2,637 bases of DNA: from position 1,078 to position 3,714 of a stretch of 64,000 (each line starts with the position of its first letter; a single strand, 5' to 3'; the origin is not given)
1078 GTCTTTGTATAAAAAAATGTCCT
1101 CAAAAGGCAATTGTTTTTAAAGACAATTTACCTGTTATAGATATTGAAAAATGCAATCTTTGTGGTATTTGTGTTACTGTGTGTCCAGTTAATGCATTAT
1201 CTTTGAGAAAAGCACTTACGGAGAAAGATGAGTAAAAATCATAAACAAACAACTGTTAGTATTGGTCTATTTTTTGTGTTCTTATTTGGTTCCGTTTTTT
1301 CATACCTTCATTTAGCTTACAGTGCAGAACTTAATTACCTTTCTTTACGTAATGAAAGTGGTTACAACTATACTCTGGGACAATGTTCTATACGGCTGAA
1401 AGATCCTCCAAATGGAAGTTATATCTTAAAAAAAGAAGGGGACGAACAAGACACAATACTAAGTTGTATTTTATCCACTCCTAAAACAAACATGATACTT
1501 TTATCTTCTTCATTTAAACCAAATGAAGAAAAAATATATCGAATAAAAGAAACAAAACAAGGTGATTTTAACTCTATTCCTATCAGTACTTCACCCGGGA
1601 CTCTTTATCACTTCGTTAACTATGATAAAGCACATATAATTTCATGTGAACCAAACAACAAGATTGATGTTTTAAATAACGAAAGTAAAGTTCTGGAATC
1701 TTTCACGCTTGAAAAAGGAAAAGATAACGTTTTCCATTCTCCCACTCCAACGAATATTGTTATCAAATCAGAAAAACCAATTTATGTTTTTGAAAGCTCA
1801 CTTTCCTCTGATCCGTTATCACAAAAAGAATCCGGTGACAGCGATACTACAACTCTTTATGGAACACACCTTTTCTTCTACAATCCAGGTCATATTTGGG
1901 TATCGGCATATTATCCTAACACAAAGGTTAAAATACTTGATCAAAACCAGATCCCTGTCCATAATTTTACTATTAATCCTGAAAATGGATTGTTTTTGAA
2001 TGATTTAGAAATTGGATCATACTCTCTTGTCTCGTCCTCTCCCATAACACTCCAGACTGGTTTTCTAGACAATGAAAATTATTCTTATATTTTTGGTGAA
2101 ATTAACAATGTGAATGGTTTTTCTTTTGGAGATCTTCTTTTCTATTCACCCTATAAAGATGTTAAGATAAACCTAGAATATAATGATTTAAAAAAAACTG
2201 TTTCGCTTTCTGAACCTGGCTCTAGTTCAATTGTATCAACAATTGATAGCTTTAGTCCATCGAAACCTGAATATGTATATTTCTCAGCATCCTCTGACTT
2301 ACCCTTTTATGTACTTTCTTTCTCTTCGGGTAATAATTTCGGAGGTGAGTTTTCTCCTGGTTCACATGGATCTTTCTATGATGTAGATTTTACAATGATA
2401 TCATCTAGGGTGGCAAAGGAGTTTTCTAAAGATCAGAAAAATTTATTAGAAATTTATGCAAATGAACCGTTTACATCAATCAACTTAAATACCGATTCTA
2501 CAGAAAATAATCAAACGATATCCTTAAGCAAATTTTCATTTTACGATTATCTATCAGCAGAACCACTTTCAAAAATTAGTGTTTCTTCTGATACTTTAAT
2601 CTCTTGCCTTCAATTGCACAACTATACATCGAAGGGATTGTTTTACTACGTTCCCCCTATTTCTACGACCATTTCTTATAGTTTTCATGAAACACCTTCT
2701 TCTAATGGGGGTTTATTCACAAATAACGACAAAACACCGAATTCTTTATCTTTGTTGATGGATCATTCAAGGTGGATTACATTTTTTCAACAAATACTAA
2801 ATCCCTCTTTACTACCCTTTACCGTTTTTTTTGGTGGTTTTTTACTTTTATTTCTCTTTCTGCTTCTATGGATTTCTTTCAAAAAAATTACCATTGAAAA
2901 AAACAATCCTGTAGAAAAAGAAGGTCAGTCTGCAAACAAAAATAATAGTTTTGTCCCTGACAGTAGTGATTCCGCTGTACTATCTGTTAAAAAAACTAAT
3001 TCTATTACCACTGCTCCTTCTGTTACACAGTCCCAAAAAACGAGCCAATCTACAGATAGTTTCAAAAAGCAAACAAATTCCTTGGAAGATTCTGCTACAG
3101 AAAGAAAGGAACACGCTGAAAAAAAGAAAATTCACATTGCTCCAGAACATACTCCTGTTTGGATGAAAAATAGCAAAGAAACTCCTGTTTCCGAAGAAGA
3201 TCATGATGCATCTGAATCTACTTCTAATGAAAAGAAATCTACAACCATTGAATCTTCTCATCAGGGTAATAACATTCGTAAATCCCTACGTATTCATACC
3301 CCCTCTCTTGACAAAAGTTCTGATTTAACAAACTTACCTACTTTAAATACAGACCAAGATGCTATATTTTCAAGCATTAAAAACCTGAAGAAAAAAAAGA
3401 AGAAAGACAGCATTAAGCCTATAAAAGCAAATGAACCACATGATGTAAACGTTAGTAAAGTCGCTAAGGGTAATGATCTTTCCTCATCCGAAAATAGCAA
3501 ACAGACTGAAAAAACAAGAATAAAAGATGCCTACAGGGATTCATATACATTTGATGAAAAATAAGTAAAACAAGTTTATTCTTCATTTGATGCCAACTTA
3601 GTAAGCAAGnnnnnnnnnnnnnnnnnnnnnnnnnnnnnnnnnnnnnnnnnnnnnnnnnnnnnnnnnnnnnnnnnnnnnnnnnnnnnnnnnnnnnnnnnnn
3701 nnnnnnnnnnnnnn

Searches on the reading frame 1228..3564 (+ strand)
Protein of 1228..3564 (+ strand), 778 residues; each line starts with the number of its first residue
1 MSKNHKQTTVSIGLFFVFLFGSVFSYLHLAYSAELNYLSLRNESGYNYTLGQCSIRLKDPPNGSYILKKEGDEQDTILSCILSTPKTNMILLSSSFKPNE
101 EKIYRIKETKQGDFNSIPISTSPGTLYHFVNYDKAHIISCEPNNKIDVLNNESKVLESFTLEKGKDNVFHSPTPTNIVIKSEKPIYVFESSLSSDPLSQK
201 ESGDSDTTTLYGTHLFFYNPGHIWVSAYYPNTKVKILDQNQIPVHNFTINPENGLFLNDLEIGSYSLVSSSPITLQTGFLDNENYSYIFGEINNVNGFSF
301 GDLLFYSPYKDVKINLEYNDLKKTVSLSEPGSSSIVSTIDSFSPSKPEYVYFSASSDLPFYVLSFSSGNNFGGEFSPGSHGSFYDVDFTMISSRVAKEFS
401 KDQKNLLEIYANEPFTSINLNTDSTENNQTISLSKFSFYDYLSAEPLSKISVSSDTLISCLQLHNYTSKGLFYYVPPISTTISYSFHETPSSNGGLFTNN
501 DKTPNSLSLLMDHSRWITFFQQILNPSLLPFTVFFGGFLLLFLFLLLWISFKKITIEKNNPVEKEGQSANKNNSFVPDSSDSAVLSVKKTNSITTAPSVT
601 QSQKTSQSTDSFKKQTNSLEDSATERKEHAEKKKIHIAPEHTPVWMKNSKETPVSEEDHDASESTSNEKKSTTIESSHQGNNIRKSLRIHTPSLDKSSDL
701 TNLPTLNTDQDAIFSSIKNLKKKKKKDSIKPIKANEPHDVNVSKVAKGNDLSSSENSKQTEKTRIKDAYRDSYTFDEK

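Call 63: search_protein_families(library=pfam, proteins=[window:1228-3564:+], max_evalue=0.00001)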
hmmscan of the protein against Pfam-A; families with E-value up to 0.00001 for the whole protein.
window:1228-3564:+ (778 aa): 1 family
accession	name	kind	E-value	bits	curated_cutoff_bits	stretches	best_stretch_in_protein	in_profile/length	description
PF17517.7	IgGFc_binding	-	2.2e-07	30.9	25.6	0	123-251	124-253/297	IgGFc binding protein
